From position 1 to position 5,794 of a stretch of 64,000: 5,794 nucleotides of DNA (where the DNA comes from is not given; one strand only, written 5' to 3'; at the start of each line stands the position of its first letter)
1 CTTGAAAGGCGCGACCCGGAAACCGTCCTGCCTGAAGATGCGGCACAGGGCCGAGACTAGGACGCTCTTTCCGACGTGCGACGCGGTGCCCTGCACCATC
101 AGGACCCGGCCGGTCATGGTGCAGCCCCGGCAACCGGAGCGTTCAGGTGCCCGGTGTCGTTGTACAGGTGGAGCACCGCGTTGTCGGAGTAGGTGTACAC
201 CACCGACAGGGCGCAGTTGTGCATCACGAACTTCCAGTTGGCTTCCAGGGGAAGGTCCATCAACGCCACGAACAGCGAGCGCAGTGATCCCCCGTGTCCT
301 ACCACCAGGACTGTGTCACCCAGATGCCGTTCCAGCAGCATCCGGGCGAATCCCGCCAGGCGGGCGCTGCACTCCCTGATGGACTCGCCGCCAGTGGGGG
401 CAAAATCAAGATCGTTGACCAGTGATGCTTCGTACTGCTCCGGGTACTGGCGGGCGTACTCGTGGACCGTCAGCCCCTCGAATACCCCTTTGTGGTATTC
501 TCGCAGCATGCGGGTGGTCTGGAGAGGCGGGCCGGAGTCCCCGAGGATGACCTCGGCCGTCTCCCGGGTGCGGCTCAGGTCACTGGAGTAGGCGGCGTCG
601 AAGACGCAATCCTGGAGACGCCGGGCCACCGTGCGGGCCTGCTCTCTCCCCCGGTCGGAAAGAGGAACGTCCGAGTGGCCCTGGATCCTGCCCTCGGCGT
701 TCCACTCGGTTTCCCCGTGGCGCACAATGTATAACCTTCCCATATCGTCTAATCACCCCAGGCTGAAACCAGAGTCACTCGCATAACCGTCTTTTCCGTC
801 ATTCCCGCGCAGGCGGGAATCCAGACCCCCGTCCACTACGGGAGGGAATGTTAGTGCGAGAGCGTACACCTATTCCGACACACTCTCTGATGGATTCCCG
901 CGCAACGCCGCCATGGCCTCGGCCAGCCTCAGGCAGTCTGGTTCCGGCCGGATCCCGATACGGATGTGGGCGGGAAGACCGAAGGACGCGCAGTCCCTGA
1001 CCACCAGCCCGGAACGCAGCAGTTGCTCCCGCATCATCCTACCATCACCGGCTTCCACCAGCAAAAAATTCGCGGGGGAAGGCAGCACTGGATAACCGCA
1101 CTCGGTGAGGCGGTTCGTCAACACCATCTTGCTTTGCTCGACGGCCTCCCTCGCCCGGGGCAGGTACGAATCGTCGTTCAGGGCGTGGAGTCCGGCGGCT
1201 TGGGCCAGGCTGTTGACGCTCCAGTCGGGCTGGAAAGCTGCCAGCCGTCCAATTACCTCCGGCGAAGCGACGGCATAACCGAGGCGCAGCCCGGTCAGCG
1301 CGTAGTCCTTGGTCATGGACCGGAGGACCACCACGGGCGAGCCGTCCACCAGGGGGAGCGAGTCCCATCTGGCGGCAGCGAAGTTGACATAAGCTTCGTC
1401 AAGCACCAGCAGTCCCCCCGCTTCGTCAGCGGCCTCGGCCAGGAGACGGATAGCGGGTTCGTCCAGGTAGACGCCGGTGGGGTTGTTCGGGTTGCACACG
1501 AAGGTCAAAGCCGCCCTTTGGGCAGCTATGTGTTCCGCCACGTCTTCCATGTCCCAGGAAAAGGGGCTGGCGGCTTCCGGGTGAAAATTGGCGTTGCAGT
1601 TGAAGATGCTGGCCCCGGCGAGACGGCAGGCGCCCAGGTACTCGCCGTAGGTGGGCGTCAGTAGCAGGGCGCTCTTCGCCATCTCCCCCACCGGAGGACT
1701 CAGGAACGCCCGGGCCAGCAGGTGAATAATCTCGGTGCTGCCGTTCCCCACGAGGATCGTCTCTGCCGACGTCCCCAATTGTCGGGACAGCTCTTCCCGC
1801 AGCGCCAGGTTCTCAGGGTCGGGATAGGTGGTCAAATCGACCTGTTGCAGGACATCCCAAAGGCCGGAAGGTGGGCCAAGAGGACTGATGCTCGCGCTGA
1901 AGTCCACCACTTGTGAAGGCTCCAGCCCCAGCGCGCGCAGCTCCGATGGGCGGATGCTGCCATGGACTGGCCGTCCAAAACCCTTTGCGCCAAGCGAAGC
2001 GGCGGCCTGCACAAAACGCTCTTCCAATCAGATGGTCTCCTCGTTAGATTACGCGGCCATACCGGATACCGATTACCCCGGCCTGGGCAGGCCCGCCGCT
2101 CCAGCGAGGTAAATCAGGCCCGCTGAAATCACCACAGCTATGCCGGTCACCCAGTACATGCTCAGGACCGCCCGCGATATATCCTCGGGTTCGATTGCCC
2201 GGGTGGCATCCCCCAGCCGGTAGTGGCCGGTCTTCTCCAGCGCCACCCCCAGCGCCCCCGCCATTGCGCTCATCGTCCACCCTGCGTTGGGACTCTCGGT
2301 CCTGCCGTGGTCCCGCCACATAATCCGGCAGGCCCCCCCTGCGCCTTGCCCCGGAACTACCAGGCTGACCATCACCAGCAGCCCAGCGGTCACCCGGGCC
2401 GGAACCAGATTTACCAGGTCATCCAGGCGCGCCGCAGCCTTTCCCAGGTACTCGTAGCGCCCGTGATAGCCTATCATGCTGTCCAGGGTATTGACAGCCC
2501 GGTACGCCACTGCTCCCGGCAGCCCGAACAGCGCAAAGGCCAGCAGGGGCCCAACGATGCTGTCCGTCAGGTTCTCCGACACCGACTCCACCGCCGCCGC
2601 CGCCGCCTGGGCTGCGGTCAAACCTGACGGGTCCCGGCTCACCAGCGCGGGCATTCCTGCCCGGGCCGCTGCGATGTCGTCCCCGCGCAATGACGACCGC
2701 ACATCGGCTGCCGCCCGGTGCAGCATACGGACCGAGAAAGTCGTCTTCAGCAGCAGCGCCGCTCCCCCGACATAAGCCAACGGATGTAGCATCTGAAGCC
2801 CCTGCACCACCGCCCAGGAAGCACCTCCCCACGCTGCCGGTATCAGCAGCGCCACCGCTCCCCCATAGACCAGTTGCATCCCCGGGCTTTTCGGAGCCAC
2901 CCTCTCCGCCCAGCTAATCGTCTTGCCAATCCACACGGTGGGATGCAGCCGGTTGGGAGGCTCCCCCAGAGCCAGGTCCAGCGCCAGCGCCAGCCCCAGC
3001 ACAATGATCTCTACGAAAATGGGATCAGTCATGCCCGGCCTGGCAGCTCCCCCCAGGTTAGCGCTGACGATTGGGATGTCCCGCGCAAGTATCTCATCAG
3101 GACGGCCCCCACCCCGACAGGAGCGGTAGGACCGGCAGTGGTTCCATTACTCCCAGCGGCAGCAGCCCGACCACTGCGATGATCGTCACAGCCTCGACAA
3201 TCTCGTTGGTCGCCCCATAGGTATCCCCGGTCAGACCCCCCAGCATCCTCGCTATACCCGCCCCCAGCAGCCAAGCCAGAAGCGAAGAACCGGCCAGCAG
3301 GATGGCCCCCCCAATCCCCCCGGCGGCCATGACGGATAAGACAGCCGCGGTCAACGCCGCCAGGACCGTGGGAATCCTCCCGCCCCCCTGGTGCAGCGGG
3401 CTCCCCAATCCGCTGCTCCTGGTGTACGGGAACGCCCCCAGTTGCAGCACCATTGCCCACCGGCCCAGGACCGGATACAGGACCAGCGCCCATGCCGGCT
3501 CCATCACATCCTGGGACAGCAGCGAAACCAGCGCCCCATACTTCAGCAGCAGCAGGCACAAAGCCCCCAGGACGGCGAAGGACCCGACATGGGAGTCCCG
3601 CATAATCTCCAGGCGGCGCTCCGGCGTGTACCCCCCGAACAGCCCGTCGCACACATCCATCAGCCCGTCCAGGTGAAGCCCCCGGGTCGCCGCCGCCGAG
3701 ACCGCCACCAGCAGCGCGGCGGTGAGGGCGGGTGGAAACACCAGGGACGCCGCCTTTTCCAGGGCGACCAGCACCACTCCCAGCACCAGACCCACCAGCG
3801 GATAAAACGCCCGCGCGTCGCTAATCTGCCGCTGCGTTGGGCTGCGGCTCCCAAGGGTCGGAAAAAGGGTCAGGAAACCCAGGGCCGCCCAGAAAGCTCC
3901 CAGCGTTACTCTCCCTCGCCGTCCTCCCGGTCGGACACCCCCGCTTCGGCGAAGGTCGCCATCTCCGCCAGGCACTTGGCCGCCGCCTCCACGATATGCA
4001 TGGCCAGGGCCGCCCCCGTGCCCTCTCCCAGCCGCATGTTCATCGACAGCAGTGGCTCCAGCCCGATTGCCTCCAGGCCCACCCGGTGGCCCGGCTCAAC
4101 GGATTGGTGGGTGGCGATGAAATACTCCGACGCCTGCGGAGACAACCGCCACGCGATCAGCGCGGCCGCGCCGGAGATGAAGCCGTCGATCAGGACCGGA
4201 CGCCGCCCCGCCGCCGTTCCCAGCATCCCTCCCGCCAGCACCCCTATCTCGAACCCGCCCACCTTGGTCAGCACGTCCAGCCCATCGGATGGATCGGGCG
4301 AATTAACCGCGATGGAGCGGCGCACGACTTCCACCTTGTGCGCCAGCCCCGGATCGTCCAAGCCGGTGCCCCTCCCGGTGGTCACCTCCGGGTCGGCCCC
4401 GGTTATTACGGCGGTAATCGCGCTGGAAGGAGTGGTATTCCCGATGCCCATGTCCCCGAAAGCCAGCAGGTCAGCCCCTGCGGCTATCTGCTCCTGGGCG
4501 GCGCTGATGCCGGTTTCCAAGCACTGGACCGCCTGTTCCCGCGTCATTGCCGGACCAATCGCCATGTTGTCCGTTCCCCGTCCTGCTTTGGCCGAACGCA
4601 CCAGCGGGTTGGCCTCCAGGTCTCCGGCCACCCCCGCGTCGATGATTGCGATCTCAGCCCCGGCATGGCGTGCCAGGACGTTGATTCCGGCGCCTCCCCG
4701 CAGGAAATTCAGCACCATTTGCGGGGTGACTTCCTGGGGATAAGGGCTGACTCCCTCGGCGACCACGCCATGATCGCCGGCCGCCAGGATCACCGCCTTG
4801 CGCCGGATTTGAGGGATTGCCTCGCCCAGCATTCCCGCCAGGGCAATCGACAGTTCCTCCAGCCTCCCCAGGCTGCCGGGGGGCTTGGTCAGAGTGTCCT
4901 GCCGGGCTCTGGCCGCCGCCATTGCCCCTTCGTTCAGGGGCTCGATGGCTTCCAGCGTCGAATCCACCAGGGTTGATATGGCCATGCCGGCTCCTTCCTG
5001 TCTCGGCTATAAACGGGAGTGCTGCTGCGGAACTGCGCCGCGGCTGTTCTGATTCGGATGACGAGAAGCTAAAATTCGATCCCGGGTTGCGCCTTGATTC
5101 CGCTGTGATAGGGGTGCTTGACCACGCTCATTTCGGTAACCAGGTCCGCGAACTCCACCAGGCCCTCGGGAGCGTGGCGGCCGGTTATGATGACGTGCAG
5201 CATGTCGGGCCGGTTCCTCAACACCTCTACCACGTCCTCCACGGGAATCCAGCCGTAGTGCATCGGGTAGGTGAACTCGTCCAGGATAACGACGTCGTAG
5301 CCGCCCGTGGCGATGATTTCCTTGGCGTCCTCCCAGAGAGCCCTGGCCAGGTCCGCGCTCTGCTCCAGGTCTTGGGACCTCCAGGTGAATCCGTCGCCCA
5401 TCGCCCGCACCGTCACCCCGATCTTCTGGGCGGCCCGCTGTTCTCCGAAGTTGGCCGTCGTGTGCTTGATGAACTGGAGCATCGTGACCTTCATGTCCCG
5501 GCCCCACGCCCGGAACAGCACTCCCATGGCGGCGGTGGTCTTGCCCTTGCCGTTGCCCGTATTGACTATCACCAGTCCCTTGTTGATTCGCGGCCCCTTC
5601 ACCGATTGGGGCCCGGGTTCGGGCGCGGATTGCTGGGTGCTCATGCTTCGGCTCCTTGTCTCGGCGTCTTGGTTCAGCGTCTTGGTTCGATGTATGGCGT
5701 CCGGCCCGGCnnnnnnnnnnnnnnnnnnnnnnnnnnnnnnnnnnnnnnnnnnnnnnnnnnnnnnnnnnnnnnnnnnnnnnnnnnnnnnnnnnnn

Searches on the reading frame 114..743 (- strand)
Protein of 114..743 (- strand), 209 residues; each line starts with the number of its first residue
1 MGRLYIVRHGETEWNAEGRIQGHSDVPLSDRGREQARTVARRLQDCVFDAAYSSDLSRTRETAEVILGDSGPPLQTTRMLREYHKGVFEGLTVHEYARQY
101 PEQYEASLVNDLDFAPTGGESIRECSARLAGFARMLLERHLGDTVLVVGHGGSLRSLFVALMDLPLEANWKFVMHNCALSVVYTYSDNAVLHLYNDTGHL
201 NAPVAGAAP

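Call 69: search_protein_families(library=pfam, proteins=[window:114-743:-], max_evalue=0.001)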
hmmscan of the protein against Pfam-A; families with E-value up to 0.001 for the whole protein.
window:114-743:- (209 aa): 1 family
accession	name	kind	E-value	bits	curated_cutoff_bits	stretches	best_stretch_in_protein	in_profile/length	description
PF00300.27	His_Phos_1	-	3.8e-62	209.8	21.7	1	4-197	1-194/194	Histidine phosphatase superfamily (branch 1)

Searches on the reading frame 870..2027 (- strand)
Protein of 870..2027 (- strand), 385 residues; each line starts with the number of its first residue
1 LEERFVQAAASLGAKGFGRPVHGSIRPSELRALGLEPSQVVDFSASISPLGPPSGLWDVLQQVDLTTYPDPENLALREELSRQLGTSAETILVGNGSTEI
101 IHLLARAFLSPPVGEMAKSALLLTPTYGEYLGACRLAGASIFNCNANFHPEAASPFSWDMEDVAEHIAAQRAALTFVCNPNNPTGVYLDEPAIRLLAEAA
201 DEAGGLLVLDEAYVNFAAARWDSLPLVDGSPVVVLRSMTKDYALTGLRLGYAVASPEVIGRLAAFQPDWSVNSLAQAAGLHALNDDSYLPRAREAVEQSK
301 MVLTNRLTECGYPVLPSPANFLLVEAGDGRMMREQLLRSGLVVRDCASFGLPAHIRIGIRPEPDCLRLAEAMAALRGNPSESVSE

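Call 69: search_protein_families(library=pfam, proteins=[window:870-2027:-], max_evalue=0.001)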
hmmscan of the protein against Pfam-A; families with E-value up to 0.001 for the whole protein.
window:870-2027:- (385 aa): 1 family
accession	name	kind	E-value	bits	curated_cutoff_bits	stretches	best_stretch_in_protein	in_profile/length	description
PF00155.27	Aminotran_1_2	-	7.8e-50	170.5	19.7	1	60-371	30-360/361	Aminotransferase class I and II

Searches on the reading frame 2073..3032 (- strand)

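Call 69: search_protein_families(library=pfam, proteins=[window:2073-3032:-], max_evalue=0.001)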
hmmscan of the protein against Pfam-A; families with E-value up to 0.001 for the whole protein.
window:2073-3032:- (319 aa): 1 family
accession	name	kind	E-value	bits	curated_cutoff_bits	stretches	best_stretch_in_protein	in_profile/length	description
PF03186.18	CobD_Cbib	-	1.4e-85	287.5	34.4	1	13-289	2-279/282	CobD/Cbib protein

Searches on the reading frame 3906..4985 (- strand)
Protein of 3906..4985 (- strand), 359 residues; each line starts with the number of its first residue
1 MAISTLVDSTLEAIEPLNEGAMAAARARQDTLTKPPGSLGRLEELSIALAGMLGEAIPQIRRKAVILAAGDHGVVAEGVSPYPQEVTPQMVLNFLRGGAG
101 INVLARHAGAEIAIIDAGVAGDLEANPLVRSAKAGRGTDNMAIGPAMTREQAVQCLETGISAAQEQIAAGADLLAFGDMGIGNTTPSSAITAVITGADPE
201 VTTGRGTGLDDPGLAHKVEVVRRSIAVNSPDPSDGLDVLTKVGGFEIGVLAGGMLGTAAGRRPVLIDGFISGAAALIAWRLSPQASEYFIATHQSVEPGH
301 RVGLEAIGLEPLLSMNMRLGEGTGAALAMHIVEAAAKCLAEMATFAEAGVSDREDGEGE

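Call 69: search_protein_families(library=pfam, proteins=[window:3906-4985:-], max_evalue=0.001)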
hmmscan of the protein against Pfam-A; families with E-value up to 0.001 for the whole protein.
window:3906-4985:- (359 aa): 1 family
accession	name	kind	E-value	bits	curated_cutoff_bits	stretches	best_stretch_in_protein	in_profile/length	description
PF02277.22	DBI_PRT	-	3.9e-137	457.4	22.6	1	14-350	1-329/329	Phosphoribosyltransferase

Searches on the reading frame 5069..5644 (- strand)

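Call 69: search_protein_families(library=pfam, proteins=[window:5069-5644:-], max_evalue=0.001)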
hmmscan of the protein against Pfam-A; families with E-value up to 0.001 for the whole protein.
window:5069-5644:- (191 aa): 1 family
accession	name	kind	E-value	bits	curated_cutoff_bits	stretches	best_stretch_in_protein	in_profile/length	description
PF02572.21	CobA_CobO_BtuR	-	2.8e-66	223.4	25.7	1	21-191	1-172/172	ATP:corrinoid adenosyltransferase BtuR/CobO/CobP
